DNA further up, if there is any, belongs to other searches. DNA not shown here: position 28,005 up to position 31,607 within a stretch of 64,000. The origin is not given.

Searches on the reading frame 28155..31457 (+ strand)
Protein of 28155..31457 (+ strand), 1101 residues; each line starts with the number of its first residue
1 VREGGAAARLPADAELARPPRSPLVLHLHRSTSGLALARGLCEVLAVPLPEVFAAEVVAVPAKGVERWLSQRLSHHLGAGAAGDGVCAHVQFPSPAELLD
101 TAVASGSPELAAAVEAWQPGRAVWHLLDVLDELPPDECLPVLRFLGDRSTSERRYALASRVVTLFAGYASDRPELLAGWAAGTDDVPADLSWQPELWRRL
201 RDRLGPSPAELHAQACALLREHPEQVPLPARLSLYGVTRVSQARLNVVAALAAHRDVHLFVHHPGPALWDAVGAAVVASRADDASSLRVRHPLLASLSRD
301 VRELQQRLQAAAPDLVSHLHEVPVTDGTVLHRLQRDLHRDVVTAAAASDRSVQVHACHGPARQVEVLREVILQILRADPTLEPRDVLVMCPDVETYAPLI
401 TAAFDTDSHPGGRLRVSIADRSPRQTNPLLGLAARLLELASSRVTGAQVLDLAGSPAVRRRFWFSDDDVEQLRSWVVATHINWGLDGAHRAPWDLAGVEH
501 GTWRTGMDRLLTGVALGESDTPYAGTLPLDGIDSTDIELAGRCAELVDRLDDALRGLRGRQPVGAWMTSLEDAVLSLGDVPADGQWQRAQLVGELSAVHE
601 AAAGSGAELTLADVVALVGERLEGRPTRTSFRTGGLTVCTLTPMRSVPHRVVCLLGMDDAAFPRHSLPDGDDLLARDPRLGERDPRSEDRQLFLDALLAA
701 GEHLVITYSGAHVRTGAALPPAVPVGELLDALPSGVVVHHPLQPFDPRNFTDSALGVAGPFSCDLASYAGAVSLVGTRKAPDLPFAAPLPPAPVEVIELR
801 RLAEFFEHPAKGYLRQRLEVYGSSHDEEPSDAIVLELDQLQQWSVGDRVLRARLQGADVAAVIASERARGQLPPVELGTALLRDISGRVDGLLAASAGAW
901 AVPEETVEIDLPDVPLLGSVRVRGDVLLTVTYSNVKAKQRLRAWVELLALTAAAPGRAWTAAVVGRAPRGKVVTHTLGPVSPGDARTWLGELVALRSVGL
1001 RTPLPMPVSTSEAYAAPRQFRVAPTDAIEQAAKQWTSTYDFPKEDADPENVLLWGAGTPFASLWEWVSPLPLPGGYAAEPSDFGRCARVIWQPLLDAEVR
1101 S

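Call 6: search_protein_families(library=pfam, proteins=[window:28155-31457:+], max_evalue=0.01)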
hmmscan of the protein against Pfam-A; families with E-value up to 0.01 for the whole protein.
window:28155-31457:+ (1101 aa): 2 families
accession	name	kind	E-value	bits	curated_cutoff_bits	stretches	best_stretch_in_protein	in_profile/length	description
PF04257.20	Exonuc_V_gamma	-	5.5e-61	206.9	25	1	26-337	1-311/314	Exodeoxyribonuclease V, gamma subunit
PF17946.7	RecC_C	-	9.8e-46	156.6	22.6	1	796-1016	3-199/202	RecC C-terminal domain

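Call 8: search_protein_families(library=ncbifam, proteins=[window:28155-31457:+], max_evalue=0.01)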
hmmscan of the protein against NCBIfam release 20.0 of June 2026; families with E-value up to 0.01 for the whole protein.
window:28155-31457:+ (1101 aa): 2 families
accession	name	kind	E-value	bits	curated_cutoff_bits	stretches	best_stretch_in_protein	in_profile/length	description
TIGR01450.1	recC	equivalog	9.8e-227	755.5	582.9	1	26-1040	1-1055/1063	exodeoxyribonuclease V subunit gamma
NF008289.0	PRK11069.1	equivalog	1.1e-127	427.2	1470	2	345-1012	367-1043/1122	exodeoxyribonuclease V subunit gamma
